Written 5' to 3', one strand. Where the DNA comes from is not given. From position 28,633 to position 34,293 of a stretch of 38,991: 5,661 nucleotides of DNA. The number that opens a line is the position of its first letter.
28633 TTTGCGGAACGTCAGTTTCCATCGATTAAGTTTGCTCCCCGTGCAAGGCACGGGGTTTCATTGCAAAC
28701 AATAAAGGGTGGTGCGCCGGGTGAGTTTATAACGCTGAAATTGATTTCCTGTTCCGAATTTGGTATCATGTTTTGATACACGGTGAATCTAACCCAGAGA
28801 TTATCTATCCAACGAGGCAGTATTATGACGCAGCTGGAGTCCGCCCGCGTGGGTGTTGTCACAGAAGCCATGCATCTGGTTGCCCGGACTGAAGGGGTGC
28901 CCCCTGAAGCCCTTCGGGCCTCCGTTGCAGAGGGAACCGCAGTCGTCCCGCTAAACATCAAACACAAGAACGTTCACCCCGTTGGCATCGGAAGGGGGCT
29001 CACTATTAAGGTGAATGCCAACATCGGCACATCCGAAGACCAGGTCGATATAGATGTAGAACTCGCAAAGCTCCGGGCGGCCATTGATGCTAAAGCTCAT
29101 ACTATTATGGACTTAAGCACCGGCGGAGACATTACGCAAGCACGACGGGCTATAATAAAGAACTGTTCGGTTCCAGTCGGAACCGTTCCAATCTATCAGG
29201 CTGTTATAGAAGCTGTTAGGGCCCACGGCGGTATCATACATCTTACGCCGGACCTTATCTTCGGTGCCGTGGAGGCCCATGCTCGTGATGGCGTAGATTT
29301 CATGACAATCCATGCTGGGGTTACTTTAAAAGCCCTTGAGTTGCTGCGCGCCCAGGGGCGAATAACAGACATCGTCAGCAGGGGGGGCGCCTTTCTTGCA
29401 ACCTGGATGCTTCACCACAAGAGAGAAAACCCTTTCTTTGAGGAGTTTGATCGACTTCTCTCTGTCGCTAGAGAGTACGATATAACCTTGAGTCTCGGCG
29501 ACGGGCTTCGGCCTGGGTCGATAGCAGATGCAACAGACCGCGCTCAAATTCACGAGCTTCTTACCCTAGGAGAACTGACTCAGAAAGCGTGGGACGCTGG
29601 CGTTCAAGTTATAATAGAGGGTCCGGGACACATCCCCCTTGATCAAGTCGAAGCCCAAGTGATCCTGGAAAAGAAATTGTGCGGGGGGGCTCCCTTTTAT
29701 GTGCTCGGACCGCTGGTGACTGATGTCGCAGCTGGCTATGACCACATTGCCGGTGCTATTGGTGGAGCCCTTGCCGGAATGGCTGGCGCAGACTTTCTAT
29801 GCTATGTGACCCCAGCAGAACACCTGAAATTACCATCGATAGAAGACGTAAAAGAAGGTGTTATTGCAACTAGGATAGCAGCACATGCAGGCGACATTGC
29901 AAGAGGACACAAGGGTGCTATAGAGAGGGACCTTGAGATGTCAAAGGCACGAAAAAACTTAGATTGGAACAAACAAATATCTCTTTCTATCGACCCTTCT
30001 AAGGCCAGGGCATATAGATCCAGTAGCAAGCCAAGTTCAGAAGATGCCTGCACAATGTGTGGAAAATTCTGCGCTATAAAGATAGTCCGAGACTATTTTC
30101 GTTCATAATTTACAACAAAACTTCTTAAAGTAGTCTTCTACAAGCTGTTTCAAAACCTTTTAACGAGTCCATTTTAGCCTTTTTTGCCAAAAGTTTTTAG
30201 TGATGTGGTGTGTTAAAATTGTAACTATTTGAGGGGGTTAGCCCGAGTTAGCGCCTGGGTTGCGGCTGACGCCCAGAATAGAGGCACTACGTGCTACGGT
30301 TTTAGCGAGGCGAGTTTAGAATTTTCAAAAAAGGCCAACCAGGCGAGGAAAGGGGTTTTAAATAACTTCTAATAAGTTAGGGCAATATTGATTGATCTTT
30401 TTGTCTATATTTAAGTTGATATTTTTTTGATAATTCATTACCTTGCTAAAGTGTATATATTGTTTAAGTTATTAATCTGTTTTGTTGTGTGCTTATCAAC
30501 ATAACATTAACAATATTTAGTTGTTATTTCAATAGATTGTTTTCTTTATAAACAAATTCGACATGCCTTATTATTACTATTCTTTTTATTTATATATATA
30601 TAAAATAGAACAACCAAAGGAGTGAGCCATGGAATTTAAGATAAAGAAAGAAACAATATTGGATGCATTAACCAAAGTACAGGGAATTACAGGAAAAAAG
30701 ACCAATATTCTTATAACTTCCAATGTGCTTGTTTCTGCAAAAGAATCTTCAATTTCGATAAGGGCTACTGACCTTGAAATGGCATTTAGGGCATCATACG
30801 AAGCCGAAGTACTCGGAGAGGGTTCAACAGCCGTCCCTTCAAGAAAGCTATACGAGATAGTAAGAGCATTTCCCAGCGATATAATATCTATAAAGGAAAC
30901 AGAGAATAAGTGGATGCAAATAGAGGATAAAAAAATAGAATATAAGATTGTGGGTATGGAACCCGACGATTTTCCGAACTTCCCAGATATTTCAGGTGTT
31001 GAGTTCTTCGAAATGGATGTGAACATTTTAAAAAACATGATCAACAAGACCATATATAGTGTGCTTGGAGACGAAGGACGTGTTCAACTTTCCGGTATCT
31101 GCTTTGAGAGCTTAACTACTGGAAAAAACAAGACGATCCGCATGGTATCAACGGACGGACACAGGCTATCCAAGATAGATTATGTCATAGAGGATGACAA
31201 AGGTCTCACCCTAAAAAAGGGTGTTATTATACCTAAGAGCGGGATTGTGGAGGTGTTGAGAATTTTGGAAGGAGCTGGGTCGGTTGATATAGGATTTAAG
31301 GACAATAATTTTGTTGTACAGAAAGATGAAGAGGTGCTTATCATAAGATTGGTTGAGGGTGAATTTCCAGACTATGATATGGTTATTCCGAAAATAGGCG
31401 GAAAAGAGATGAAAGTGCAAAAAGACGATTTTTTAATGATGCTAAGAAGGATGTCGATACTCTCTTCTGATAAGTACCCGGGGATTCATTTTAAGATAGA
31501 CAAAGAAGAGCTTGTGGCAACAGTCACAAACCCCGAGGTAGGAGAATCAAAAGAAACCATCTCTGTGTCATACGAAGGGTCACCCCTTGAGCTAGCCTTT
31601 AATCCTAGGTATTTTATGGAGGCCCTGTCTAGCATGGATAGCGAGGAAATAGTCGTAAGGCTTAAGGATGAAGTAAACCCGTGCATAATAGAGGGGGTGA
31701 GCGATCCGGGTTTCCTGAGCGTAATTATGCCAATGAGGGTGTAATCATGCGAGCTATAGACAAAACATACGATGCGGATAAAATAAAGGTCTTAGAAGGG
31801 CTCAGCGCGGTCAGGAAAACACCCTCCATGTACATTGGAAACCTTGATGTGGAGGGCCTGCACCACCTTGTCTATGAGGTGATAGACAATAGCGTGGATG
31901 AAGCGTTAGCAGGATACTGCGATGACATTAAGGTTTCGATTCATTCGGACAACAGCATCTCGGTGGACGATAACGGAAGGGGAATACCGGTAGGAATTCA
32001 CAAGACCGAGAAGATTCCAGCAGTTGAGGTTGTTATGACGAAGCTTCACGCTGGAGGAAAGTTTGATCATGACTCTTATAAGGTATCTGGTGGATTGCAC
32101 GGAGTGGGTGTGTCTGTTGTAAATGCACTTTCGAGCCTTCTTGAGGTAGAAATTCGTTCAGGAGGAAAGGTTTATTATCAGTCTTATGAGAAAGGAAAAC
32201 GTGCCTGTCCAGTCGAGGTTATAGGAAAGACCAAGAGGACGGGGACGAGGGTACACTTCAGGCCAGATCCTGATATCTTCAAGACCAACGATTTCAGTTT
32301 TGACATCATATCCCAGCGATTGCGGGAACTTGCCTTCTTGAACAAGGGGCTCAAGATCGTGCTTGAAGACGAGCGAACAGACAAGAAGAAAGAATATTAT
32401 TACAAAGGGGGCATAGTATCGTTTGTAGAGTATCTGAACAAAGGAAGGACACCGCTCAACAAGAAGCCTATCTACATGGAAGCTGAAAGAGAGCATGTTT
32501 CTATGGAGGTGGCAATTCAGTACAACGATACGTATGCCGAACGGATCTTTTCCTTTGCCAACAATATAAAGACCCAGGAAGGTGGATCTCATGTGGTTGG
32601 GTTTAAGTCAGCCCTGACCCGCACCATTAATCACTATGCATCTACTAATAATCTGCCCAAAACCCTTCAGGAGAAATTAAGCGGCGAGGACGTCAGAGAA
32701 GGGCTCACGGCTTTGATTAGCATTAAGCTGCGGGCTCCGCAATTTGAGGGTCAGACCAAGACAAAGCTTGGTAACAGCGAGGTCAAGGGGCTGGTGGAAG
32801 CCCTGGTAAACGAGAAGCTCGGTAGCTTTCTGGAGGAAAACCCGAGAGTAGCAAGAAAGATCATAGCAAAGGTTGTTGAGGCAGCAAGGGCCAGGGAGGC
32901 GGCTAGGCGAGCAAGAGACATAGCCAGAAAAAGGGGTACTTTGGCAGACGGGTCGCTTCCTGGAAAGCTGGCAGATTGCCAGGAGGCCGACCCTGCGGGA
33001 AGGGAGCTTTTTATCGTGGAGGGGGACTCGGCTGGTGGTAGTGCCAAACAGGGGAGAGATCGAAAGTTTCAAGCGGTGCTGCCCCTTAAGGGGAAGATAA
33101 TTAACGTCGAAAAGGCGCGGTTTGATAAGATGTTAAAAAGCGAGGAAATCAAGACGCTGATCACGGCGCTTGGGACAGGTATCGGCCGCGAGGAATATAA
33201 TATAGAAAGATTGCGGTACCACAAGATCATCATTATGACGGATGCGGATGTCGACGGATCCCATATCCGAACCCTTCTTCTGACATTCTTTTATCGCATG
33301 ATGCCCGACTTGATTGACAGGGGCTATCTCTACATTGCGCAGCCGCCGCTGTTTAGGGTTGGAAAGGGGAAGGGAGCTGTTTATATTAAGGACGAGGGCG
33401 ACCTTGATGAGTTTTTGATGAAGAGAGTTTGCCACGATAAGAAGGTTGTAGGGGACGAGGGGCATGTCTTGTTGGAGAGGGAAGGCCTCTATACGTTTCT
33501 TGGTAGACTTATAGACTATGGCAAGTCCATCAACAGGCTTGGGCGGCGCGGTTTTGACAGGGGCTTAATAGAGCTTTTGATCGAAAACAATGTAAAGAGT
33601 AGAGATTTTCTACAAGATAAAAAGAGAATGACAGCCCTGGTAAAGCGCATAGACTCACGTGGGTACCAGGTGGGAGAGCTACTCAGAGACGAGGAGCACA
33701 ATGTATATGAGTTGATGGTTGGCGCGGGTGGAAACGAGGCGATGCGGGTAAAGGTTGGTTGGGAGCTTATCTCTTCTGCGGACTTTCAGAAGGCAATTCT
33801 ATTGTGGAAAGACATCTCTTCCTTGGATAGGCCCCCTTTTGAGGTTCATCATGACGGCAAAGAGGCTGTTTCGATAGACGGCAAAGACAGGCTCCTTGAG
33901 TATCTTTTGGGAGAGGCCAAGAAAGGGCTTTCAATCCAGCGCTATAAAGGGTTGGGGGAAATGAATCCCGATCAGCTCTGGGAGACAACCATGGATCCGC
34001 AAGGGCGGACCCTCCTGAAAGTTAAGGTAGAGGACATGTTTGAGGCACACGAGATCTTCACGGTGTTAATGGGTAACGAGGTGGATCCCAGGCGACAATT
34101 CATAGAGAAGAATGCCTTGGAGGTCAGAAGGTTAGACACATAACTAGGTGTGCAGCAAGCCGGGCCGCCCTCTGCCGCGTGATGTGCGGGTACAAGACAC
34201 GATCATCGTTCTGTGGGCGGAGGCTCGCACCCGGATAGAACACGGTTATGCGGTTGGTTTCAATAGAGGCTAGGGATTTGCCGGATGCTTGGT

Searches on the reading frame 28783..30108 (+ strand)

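Call 33: search_protein_families(library=pfam, proteins=[window:28783-30108:+], max_evalue=0.001)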
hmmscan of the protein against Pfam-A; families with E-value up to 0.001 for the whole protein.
window:28783-30108:+ (441 aa): 1 family
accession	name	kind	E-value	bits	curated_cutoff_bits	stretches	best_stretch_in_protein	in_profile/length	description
PF01964.24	ThiC_Rad_SAM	-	1.1e-198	660.6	25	1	16-436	1-419/420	Radical SAM ThiC family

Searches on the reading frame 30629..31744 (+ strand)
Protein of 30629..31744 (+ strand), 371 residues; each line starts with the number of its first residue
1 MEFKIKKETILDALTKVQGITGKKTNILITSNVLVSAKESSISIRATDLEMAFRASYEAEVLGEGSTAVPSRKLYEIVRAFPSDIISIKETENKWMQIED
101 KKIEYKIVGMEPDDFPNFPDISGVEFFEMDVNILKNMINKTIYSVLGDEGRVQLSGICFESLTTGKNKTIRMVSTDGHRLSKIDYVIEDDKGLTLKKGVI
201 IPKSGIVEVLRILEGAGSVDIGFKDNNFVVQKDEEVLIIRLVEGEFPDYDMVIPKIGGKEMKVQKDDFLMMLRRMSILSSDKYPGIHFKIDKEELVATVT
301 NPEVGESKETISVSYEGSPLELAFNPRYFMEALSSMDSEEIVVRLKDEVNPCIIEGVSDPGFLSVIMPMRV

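Call 33: search_protein_families(library=pfam, proteins=[window:30629-31744:+], max_evalue=0.001)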
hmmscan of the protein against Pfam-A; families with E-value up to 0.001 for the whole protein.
window:30629-31744:+ (371 aa): 3 families
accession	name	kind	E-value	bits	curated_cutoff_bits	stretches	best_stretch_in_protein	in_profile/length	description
PF00712.24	DNA_pol3_beta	-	1.2e-26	93.6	24.4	1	1-119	1-120/120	DNA polymerase III beta subunit, N-terminal domain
PF02768.20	DNA_pol3_beta_3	-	1.4e-26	93.1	27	1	252-370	3-121/121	DNA polymerase III beta subunit, C-terminal domain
PF02767.21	DNA_pol3_beta_2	-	3.7e-20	72.8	27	1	129-248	2-116/116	DNA polymerase III beta subunit, central domain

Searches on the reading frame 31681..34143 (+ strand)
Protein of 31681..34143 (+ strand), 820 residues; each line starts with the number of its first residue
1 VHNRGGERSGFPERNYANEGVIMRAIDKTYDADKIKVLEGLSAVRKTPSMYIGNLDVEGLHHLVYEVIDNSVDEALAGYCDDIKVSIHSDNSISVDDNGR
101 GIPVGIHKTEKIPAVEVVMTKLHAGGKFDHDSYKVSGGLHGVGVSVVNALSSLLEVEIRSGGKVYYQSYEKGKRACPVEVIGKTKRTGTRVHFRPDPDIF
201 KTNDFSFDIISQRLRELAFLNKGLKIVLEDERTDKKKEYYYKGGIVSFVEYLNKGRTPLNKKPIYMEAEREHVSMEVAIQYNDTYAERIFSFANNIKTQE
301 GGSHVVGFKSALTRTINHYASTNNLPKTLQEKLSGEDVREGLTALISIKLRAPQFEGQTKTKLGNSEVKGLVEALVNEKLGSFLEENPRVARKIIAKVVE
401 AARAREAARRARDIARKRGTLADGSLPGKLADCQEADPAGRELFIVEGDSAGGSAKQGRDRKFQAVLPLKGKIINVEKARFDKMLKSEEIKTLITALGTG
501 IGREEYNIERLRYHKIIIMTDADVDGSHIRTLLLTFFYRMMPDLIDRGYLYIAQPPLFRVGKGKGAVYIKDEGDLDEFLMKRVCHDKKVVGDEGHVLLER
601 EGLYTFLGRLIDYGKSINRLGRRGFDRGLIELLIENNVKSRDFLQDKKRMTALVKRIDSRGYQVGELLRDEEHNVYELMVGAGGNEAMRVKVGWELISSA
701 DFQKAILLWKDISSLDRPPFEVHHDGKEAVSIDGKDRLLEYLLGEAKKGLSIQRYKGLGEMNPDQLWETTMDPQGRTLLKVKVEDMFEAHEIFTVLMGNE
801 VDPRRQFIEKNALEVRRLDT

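Call 33: search_protein_families(library=pfam, proteins=[window:31681-34143:+], max_evalue=0.001)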
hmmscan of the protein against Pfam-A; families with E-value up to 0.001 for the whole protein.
window:31681-34143:+ (820 aa): 4 families
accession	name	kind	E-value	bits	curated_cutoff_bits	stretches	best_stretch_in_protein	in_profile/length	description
PF00204.31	DNA_gyraseB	-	1.6e-61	207.3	27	1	244-413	1-172/173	DNA gyrase B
PF00986.26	DNA_gyraseB_C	-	2e-30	105.1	29.8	1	747-809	1-63/63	DNA gyrase B subunit, carboxyl terminus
PF01751.28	Toprim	-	2.1e-20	73.1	23.1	1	442-553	1-94/96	Toprim domain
PF02518.31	HATPase_c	-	2.1e-17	64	26.4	1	56-196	2-108/111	Histidine kinase-, DNA gyrase B-, and HSP90-like ATPase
